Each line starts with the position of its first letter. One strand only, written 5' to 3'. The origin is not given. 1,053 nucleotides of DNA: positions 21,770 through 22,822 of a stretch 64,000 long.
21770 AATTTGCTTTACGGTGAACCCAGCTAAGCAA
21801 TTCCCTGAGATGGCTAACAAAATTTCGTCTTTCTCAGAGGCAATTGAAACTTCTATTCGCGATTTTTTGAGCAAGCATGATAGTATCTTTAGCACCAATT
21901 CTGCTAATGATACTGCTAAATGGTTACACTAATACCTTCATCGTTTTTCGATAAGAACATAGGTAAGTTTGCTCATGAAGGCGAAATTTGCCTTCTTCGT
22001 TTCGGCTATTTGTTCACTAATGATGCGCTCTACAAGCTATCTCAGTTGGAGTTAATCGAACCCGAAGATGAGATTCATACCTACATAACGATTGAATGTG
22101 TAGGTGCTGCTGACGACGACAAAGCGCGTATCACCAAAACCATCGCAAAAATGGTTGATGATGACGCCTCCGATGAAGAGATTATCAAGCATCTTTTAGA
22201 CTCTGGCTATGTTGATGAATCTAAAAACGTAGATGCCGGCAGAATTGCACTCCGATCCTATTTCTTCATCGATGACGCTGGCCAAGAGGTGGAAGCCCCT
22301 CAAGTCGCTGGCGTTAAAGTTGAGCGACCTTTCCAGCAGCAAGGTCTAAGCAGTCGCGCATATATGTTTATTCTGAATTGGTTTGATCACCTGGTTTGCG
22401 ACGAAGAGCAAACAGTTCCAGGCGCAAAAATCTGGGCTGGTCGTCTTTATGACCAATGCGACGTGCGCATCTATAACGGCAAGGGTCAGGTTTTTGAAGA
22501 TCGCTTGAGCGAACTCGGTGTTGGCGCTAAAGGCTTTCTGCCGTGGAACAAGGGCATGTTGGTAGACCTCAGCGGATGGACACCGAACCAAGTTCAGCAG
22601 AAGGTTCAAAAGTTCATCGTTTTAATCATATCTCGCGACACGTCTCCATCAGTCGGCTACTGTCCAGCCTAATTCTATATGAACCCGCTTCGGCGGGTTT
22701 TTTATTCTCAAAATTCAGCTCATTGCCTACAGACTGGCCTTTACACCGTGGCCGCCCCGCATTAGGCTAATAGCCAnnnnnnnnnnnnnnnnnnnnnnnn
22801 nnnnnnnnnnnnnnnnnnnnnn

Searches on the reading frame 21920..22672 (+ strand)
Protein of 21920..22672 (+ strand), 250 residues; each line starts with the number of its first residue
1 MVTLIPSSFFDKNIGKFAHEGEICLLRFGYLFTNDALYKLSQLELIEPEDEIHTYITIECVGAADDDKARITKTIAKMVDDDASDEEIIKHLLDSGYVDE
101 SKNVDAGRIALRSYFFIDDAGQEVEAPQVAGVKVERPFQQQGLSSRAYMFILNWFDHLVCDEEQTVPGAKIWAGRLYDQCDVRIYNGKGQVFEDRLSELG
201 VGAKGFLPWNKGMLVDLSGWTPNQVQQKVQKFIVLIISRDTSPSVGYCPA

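Call 96: search_protein_families(library=phrogs, proteins=[window:21920-22672:+], max_evalue=0.00001)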
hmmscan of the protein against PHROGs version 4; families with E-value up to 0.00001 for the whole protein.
window:21920-22672:+ (250 aa): 1 family
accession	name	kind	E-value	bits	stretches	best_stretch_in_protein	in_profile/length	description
phrog_3307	-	unknown function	4.8e-60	204.3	1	10-239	9-240/241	-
